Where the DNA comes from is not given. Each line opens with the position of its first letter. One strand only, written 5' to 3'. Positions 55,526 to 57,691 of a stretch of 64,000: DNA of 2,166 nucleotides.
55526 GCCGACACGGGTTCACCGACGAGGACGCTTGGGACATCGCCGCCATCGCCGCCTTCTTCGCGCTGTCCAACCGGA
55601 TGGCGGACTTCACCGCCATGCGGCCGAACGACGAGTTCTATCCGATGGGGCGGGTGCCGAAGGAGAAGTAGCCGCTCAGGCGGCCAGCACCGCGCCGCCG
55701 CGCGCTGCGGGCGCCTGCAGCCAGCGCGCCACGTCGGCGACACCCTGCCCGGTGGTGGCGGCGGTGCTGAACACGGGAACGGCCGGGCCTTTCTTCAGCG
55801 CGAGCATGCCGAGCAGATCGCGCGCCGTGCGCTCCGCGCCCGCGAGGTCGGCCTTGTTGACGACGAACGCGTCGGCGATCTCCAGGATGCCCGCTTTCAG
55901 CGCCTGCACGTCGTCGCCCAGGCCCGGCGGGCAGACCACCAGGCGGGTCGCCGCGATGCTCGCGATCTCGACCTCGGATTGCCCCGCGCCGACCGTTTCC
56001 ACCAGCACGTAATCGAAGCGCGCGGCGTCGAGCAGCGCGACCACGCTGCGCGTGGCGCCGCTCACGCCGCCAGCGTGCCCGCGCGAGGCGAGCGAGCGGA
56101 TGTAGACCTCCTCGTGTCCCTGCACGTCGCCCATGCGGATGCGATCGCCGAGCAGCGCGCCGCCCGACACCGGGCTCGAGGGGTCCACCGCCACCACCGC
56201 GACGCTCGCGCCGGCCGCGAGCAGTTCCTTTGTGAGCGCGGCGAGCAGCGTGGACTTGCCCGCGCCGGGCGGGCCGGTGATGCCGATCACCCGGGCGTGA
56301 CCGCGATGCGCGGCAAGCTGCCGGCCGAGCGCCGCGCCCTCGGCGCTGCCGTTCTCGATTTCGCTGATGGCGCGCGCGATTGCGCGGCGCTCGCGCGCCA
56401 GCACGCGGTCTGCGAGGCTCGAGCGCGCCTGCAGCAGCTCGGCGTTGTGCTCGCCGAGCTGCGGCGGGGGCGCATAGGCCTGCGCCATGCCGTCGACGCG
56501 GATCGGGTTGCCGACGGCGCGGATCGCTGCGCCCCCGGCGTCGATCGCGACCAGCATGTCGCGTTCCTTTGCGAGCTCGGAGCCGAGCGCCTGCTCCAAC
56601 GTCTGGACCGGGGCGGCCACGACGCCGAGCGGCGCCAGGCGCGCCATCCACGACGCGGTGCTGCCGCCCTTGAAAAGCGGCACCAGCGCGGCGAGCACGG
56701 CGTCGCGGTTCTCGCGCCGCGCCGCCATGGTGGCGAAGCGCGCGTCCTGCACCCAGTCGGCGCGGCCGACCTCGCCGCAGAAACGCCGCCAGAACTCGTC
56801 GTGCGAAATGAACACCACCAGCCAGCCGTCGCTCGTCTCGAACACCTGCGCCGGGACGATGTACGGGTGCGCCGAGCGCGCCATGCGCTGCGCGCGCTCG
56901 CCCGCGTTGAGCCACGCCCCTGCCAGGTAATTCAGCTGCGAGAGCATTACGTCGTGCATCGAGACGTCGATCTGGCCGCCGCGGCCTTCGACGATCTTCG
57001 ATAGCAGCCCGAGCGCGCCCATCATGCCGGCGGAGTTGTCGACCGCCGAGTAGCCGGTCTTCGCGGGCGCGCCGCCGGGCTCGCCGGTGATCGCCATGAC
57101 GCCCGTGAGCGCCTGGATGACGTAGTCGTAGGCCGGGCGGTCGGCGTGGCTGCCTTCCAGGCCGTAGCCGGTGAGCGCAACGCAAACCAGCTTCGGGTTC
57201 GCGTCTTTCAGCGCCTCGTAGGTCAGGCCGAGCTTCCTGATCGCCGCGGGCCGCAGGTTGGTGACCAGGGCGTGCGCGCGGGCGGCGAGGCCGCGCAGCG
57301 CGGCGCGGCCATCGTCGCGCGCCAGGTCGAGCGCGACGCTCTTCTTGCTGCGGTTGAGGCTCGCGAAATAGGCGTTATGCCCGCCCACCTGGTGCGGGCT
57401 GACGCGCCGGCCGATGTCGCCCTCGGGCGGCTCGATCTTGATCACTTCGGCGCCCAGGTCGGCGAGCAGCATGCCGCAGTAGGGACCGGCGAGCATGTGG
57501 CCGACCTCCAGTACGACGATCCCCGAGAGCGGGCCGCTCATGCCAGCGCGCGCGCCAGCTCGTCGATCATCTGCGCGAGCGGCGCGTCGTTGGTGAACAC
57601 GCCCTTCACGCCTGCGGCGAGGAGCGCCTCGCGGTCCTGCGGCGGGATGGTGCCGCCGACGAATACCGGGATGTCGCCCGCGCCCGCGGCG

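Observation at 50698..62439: Proposed locus model: uptake, CoA activation, desulfination and carbon-skeleton rearrangement of a succinate-like organic acid, next to tRNA-Arg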

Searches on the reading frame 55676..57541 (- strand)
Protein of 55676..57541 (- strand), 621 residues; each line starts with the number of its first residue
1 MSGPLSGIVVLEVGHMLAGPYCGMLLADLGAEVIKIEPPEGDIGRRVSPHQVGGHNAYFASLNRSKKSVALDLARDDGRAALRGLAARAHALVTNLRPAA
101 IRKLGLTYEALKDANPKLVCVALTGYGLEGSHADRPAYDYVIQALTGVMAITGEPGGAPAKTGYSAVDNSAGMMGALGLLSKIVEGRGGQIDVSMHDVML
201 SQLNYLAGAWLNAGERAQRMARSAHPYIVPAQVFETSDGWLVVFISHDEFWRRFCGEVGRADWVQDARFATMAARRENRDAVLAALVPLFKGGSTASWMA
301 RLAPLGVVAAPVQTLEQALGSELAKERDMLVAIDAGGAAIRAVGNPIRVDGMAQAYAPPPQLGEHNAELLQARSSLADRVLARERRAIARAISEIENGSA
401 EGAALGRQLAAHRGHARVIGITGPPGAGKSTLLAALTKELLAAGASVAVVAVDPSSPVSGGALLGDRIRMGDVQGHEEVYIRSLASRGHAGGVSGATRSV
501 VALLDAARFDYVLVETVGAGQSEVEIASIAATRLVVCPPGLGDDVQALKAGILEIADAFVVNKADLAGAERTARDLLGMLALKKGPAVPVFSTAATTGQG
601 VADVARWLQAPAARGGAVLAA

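Call 5: search_protein_families(library=pfam, proteins=[window:55676-57541:-])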
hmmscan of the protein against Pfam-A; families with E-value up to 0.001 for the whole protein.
window:55676-57541:- (621 aa): 9 families
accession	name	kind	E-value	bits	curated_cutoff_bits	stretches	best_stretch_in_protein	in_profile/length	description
PF02515.22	CoA_transf_3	-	4.4e-111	372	23.3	1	5-366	1-366/366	CoA-transferase family III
PF03308.22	MeaB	-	6.3e-73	245.6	23.1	1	389-606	2-229/273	Methylmalonyl Co-A mutase-associated GTPase MeaB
PF02492.25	cobW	-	2.3e-08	34.3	20.7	1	418-574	2-163/180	CobW/HypB/UreG, nucleotide-binding domain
PF13401.12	AAA_22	-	3.2e-05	24.7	27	1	414-465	3-52/130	AAA domain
PF13604.12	AAA_30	-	9.4e-05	22.7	27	1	414-452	16-54/191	AAA domain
PF13191.12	AAA_16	-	0.00016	22.7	32.6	1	408-454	15-62/167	AAA ATPase domain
PF00005.33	ABC_tran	-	0.00025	22.1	25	1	416-442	11-37/137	ABC transporter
PF01656.29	CbiA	-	0.0007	20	25.4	0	426-534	9-54/125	CobQ/CobB/MinD/ParA nucleotide binding domain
PF13555.12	AAA_29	-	0.00099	19.2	27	0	418-443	24-49/61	P-loop containing region of AAA domain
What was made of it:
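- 55676..57541 (-): Class III CoA-transferase (about 56426-57541) fused to the MeaB G-protein chaperone (about 55676-56398). PF02515 at E 4e-111 plus PF03308 at E 6e-73 (call 5).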

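Call 6: search_protein_families(library=ncbifam, proteins=[window:55676-57541:-])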
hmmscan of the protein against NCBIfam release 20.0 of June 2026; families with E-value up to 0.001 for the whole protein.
window:55676-57541:- (621 aa): 17 families
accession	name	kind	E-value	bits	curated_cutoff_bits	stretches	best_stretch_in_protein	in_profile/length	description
TIGR00750.1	lao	equivalog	7.5e-76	255.1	240.75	1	384-605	2-230/300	methylmalonyl Co-A mutase-associated GTPase MeaB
NF052585.1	SucGlutTfsCaiB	equivalog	3e-74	250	750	1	3-372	6-387/394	succinate--glutarate CoA-transferase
NF041294.1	Scnl_mescCoAtase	equivalog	2.1e-68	231.2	700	1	4-371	3-381/381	succinyl-CoA:mesaconate CoA-transferase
NF008511.0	PRK11430.1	equivalog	6.3e-67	226.3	522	1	2-367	7-373/381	CoA:oxalate CoA-transferase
NF006958.0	PRK09435.1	equivalog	2.5e-62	210.8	329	1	373-605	10-253/333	methylmalonyl Co-A mutase-associated GTPase MeaB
NF003809.0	PRK05398.1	subfamily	4.7e-54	183.5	442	2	1-200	1-205/416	formyl-CoA transferase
TIGR03253.1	oxalate_frc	equivalog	5.5e-50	170.3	504.2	2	4-200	3-204/416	formyl-CoA transferase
NF045497.1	IsobCoAmut_IcmF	equivalog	6.5e-40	136.8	1500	1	372-578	140-353/1076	fused isobutyryl-CoA mutase/GTPase IcmF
NF002914.1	PRK03525.1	equivalog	4.5e-28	98.3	413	1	3-247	8-249/400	L-carnitine CoA-transferase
TIGR04253.1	mesacon_CoA_iso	equivalog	5e-22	78.5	725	1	5-374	3-384/403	2-methylfumaryl-CoA isomerase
TIGR00073.1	hypB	equivalog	6.8e-08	32.2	121.2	1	416-610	30-212/217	hydrogenase nickel incorporation protein HypB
NF006743.0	PRK09270.1-2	equivalog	9.3e-07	28.1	227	1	410-451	22-61/217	nucleoside/nucleotide kinase family protein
NF006746.0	PRK09270.1-5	subfamily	9.8e-07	27.9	250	1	415-453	20-58/210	nucleoside/nucleotide kinase family protein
NF010068.0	PRK13548.1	equivalog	6.3e-05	22.2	261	1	415-447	30-62/261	heme ABC transporter ATP-binding protein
TIGR00101.1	ureG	equivalog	0.00018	21.4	204.2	0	419-609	4-192/199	urease accessory protein UreG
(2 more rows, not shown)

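Call 9: find_homologous_proteins(query=window:55676-57541:-, max_evalue=1e-20)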
Query window:55676-57541:- (621 aa): 6173 proteins with E <= 1e-20 among 8000 candidates; the best 120 are listed.
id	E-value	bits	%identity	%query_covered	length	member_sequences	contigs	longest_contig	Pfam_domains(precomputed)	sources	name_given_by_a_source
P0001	0.0e+0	1326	100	100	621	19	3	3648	PF02492.26,PF02515.23,PF03308.23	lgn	-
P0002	0.0e+0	1279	96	100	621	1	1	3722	PF02492.26,PF02515.23,PF03308.23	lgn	-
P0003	0.0e+0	1215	91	98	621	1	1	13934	PF02492.26,PF02515.23,PF03308.23,PF13191.13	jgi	-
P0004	0.0e+0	1201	90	98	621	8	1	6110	PF02492.26,PF02515.23,PF03308.23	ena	-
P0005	0.0e+0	1151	88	98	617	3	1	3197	PF02492.26,PF02515.23,PF01656.30,PF03308.23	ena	-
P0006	0.0e+0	1149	88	98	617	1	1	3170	PF02492.26,PF02515.23,PF01656.30,PF03308.23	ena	-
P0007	0.0e+0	1149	88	98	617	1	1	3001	PF02492.26,PF02515.23,PF01656.30,PF03308.23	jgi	-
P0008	0.0e+0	1148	87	98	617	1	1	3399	PF02492.26,PF02515.23,PF01656.30,PF03308.23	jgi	-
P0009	0.0e+0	1141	88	98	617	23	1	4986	PF02492.26,PF02515.23,PF01656.30,PF03308.23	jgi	-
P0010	0.0e+0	1139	87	98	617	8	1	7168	PF02492.26,PF02515.23,PF01656.30,PF03308.23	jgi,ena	-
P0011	0.0e+0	1136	86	98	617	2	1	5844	PF02492.26,PF02515.23,PF01656.30,PF13579.13,PF03308.23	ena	-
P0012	0.0e+0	1130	86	98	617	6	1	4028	PF02492.26,PF02515.23,PF01656.30,PF03308.23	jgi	jgi:LAO/AO transport system ATPase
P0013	0.0e+0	1108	85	98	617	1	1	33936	PF02492.26,PF02515.23,PF01656.30,PF03029.24,PF03308.23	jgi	jgi:CoA:oxalate CoA-transferase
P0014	0.0e+0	1107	84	98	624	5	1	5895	PF02492.26,PF02515.23,PF01656.30,PF03029.24,PF03308.23,PF13191.13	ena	-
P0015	0.0e+0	1106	85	98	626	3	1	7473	PF02492.26,PF02515.23,PF01656.30,PF03308.23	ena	-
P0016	0.0e+0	1101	84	98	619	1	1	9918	PF02515.23,PF03308.23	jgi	jgi:CoA:oxalate CoA-transferase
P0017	0.0e+0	1101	83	98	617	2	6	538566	PF02492.26,PF02515.23,PF01656.30,PF03308.23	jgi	jgi:CoA:oxalate CoA-transferase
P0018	0.0e+0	1099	84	98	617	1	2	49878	PF02492.26,PF02515.23,PF01656.30,PF03308.23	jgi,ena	-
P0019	0.0e+0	1099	83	99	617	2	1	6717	PF02492.26,PF02515.23,PF01656.30,PF03308.23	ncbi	-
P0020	0.0e+0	1097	84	98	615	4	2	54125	PF02492.26,PF02515.23,PF03308.23,PF13191.13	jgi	-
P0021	0.0e+0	1093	83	98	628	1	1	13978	PF02492.26,PF02515.23,PF01656.30,PF03308.23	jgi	jgi:CoA:oxalate CoA-transferase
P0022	0.0e+0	1090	82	100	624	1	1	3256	PF02492.26,PF02515.23,PF03308.23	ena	-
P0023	0.0e+0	1089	82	98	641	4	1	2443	PF02492.26,PF02515.23,PF01656.30,PF03308.23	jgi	jgi:CoA:oxalate CoA-transferase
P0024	0.0e+0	1087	83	98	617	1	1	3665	PF02492.26,PF02515.23,PF01656.30,PF03308.23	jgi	-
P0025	0.0e+0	1078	82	98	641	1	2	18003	PF02492.26,PF02515.23,PF03308.23,PF13191.13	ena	-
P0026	0.0e+0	1074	82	99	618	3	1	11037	PF02492.26,PF02515.23,PF01656.30,PF03308.23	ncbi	-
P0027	0.0e+0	1073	82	98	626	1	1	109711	PF02492.26,PF02515.23,PF01656.30,PF13604.13,PF03029.24,PF03308.23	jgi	-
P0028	0.0e+0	1066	81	98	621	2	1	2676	PF02492.26,PF02515.23,PF01656.30,PF03308.23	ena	-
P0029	0.0e+0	1065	80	98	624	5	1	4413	PF02492.26,PF02515.23,PF03308.23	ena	-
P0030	0.0e+0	1059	81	98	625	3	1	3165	PF02492.26,PF02515.23,PF01656.30,PF13401.13,PF03308.23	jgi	-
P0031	0.0e+0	1058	80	99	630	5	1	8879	PF02492.26,PF02515.23,PF13401.13,PF03308.23,PF13191.13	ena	-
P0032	0.0e+0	1054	80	99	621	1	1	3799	PF02492.26,PF02515.23,PF01656.30,PF03308.23,PF13191.13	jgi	jgi:LAO/AO transport system ATPase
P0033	0.0e+0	1051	78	98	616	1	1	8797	PF02492.26,PF02515.23,PF01656.30,PF13604.13,PF03029.24,PF03308.23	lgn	-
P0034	0.0e+0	1049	80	99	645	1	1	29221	PF02492.26,PF02515.23,PF03308.23,PF13191.13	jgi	jgi:CoA:oxalate CoA-transferase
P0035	0.0e+0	1043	78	98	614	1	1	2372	PF02492.26,PF02515.23,PF01656.30,PF13604.13,PF03308.23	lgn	-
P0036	0.0e+0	1039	77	99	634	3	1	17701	PF02492.26,PF02515.23,PF03308.23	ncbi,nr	ncbi:MAG: methylmalonyl Co-A mutase-associated GTPase MeaB [Betaproteobacteria bacterium]|nr:methylm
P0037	0.0e+0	1037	78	99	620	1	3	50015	PF02515.23,PF01656.30,PF03308.23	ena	-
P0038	0.0e+0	1036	78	99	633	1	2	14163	PF02492.26,PF02515.23,PF01656.30,PF03029.24,PF03308.23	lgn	-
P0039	0.0e+0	1033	79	98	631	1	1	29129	PF02492.26,PF02515.23,PF01656.30,PF13604.13,PF03029.24,PF03308.23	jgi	jgi:LAO/AO transport system ATPase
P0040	0.0e+0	1027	79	96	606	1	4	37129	PF02492.26,PF02515.23,PF01656.30,PF03308.23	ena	-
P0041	2.4e-297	1006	76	96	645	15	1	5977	PF02492.26,PF02515.23,PF03029.24,PF03308.23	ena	-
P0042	1.9e-291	986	76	98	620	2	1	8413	PF02492.26,PF02515.23,PF01656.30,PF03029.24,PF03308.23,PF13191.13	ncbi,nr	ncbi:MAG: methylmalonyl Co-A mutase-associated GTPase MeaB [Burkholderiales bacterium]|nr:methylmalo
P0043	5.4e-291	985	74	98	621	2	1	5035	PF02492.26,PF02515.23,PF01656.30,PF03029.24,PF03308.23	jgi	-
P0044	2.0e-289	979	76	97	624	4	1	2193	PF02492.26,PF02515.23,PF03308.23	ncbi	-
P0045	2.1e-285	966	74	97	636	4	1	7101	PF02492.26,PF02515.23,PF03308.23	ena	-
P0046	1.1e-268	911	70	97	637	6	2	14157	PF02492.26,PF02515.23,PF03308.23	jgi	-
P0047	1.0e-238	812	86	69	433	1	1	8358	PF02515.23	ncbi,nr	ncbi:MAG TPA: CoA transferase, partial [Burkholderiales bacterium]|nr:CoA transferase [Burkholderial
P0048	1.2e-224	765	92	61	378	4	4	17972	PF02515.23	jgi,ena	jgi:crotonobetainyl-CoA:carnitine CoA-transferase CaiB-like acyl-CoA transferase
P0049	5.7e-222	757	90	61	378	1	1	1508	PF02515.23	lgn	-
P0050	7.1e-221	753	90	60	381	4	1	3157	PF02515.23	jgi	jgi:crotonobetainyl-CoA:carnitine CoA-transferase CaiB-like acyl-CoA transferase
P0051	5.5e-219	747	88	61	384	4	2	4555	PF02515.23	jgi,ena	-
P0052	9.3e-218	743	85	67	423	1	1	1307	PF02492.26,PF02515.23,PF01656.30,PF03308.23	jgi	-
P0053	1.2e-216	739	89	60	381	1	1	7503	PF02515.23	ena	-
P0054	2.1e-213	728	88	60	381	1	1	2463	PF02515.23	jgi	jgi:crotonobetainyl-CoA:carnitine CoA-transferase CaiB-like acyl-CoA transferase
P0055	8.4e-210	716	71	77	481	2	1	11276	PF02492.26,PF02515.23,PF03029.24,PF03308.23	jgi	-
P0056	3.2e-209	715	56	94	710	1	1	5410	PF02492.26,PF02515.23,PF03308.23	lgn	-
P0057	9.6e-204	696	84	60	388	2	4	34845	PF02515.23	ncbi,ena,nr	ncbi:MAG: CoA transferase [Proteobacteria bacterium]|nr:CoA transferase [Pseudomonadota bacterium]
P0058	7.4e-202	690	82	60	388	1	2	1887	PF02515.23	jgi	jgi:CoA:oxalate CoA-transferase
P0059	1.6e-201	689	83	60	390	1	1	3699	PF02515.23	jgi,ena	-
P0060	2.1e-201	689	82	60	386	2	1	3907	PF02515.23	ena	-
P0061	2.2e-199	682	80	60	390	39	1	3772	PF02515.23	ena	-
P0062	2.6e-199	682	58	94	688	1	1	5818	PF02492.26,PF02515.23,PF03308.23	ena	-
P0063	3.9e-199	681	57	94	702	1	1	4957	PF02492.26,PF02515.23,PF03308.23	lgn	-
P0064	7.2e-199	680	80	60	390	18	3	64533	PF02515.23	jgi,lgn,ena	jgi:crotonobetainyl-CoA:carnitine CoA-transferase CaiB-like acyl-CoA transferase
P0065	1.2e-197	676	81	60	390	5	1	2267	PF02515.23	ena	-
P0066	1.9e-197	676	81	60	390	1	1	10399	PF02515.23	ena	-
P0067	2.2e-197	675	55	94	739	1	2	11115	PF02492.26,PF02515.23,PF03308.23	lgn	-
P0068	2.4e-197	675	80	60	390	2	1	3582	PF02515.23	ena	-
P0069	3.4e-197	675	81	60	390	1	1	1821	PF02515.23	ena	-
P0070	5.9e-197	674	78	62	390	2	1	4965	PF02515.23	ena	-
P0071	6.8e-197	674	78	61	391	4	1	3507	PF02515.23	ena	-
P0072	7.0e-196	670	80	59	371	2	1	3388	PF02515.23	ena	-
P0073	1.0e-195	670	82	60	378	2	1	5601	PF02515.23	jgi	jgi:crotonobetainyl-CoA:carnitine CoA-transferase CaiB-like acyl-CoA transferase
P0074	1.1e-195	670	82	60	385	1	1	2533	PF02515.23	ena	-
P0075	1.2e-195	670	80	61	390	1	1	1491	PF02515.23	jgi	jgi:CoA:oxalate CoA-transferase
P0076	2.1e-195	669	82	60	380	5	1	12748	PF02515.23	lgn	-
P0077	5.5e-195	667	81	59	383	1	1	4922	PF02515.23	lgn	-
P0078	9.0e-195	667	79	60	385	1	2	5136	PF02515.23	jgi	jgi:CoA:oxalate CoA-transferase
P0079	2.2e-194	666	79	60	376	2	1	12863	PF02515.23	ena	-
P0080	3.0e-194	665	79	60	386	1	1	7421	PF02515.23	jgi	-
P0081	1.2e-193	663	79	60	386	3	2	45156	PF02515.23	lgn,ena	-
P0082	1.4e-193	663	79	60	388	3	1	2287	PF02515.23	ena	-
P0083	8.3e-193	660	84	56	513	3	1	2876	PF02515.23,PF02830.24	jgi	jgi:crotonobetainyl-CoA:carnitine CoA-transferase CaiB-like acyl-CoA transferase/predicted hydrocarb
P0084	2.9e-192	659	54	94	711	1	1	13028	PF02492.26,PF02515.23,PF03308.23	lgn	-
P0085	4.0e-191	655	54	97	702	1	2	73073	PF02492.26,PF02515.23,PF03308.23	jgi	jgi:CoA:oxalate CoA-transferase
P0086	1.7e-188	646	54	94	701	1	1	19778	PF02492.26,PF02515.23,PF03308.23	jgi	jgi:LAO/AO transport system ATPase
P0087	2.2e-188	646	80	57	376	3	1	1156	PF02515.23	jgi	jgi:crotonobetainyl-CoA:carnitine CoA-transferase CaiB-like acyl-CoA transferase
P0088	1.1e-186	640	81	57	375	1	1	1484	PF02515.23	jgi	jgi:crotonobetainyl-CoA:carnitine CoA-transferase CaiB-like acyl-CoA transferase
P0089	1.6e-186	640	76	60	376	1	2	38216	PF02515.23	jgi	-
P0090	2.1e-186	639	76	61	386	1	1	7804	PF02515.23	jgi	-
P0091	1.1e-185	637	76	60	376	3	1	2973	PF02515.23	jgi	-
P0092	3.3e-185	635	74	60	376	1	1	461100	PF02515.23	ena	-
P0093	8.3e-185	634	74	60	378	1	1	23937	PF02515.23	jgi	jgi:crotonobetainyl-CoA:carnitine CoA-transferase CaiB-like acyl-CoA transferase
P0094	3.6e-184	632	73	61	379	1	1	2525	PF02515.23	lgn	-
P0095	6.6e-183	628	75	60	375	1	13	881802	PF02515.23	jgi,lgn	jgi:crotonobetainyl-CoA:carnitine CoA-transferase CaiB-like acyl-CoA transferase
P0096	9.3e-183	627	75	60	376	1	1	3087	PF02515.23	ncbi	-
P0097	1.5e-182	626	73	60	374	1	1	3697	PF02515.23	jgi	jgi:crotonobetainyl-CoA:carnitine CoA-transferase CaiB-like acyl-CoA transferase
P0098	2.5e-182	626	75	59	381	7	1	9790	PF02515.23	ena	-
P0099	3.6e-182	625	75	60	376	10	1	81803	PF02515.23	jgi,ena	-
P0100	1.1e-181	624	72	60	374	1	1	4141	PF02515.23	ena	-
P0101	1.4e-181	623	73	60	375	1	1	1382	PF02515.23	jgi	-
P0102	2.1e-180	619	73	59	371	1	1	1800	PF02515.23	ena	-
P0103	3.3e-180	619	77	58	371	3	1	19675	PF02515.23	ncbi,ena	-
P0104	5.1e-180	618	74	60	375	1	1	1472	PF02515.23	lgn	-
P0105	8.2e-180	617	75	59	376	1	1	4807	PF02515.23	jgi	jgi:crotonobetainyl-CoA:carnitine CoA-transferase CaiB-like acyl-CoA transferase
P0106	1.7e-179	616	74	60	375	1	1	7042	PF02515.23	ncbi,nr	ncbi:MAG: CoA transferase [Rhodospirillales bacterium]|nr:CoA transferase [Rhodospirillales bacteriu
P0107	2.2e-179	616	75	59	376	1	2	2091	PF02515.23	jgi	jgi:crotonobetainyl-CoA:carnitine CoA-transferase CaiB-like acyl-CoA transferase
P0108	4.2e-179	615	73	60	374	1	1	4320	PF02515.23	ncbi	-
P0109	5.5e-179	615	72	60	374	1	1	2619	PF02515.23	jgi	jgi:crotonobetainyl-CoA:carnitine CoA-transferase CaiB-like acyl-CoA transferase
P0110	6.9e-179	614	72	60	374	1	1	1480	PF02515.23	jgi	jgi:crotonobetainyl-CoA:carnitine CoA-transferase CaiB-like acyl-CoA transferase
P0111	1.1e-178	614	72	60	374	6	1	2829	PF02515.23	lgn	-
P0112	1.3e-178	613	74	60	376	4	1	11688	PF02515.23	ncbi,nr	ncbi:MAG: CoA transferase [Betaproteobacteria bacterium]|nr:CoA transferase [Betaproteobacteria bact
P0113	1.4e-178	613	75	59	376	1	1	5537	PF02515.23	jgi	-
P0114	1.5e-178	613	72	60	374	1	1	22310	PF02515.23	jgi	jgi:crotonobetainyl-CoA:carnitine CoA-transferase CaiB-like acyl-CoA transferase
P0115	3.8e-178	612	73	44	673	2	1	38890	PF02492.26,PF02515.23,PF03308.23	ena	-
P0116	4.0e-178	612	73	60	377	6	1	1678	PF02515.23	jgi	jgi:crotonobetainyl-CoA:carnitine CoA-transferase CaiB-like acyl-CoA transferase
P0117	5.3e-177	608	73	61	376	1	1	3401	PF02515.23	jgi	-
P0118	6.2e-177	608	75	59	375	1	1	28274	PF02515.23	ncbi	-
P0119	6.5e-177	608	71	60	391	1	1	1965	PF02515.23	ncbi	-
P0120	3.1e-176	606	72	60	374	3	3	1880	PF02515.23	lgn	-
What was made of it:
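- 55676..57541 (-): About 46 fused 90%-identity clusters are at least 70% identical, and a second fused group of about 700 aa is 54-58% identical (call 9).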

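Call 11: find_encoding_contigs(protein=P0017, flank=10000, max_places=3)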
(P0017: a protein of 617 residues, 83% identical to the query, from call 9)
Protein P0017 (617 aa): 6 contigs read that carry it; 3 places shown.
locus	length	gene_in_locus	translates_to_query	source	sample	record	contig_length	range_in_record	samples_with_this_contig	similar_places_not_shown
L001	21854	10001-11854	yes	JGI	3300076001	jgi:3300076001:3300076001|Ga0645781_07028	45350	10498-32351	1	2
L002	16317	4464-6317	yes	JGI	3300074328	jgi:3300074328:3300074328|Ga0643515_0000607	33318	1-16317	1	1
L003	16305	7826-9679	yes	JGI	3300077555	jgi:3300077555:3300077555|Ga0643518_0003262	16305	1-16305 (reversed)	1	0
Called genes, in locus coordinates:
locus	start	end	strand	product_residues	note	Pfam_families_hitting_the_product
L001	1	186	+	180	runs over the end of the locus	PF01467:CTP_transf_like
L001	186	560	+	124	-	PF02410:RsfS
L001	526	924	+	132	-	PF02590:SPOUT_MTase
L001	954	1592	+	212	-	PF02545:Maf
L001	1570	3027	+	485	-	PF10150:RNase_E_G, PF20833:RNase_E_G_Thio (weak)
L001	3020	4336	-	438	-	PF00375:SDF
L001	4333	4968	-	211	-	-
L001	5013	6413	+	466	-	PF01425:Amidase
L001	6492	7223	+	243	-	PF09339:HTH_IclR, PF01614:IclR_C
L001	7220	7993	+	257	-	PF00378:ECH_1, PF16113:ECH_2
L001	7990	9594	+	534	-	PF01642:MM_CoA_mutase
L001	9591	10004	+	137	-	PF02310:B12-binding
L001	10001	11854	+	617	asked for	PF02515:CoA_transf_3, PF03308:MeaB, PF01656:CbiA (weak), PF02492:cobW (faint)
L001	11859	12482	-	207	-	PF02627:CMD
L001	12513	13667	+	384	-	PF16868:NMT1_3, PF09084:NMT1, PF12974:Phosphonate-bd (weak)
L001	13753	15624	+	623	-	PF06808:DctM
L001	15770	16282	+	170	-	PF00034:Cytochrom_C (faint), PF13442:Cytochrome_CBB3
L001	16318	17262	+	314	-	PF02951:GSH-S_N, PF02955:GSH-S_ATP, PF08443:RimK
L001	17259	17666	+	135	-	PF03610:EIIA-man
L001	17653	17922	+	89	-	PF00381:PTS-HPr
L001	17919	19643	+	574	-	PF05524:PEP-utilisers_N, PF00391:PEP-utilizers, PF02896:PEP-utilizers_C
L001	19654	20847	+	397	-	PF02515:CoA_transf_3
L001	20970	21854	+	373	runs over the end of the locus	PF00561:Abhydrolase_1, PF12697:Abhydrolase_6 (weak)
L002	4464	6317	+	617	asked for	PF02515:CoA_transf_3, PF03308:MeaB, PF01656:CbiA (weak), PF02492:cobW (faint)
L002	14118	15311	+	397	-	PF02515:CoA_transf_3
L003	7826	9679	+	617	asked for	PF02515:CoA_transf_3, PF03308:MeaB, PF01656:CbiA (weak), PF02492:cobW (faint)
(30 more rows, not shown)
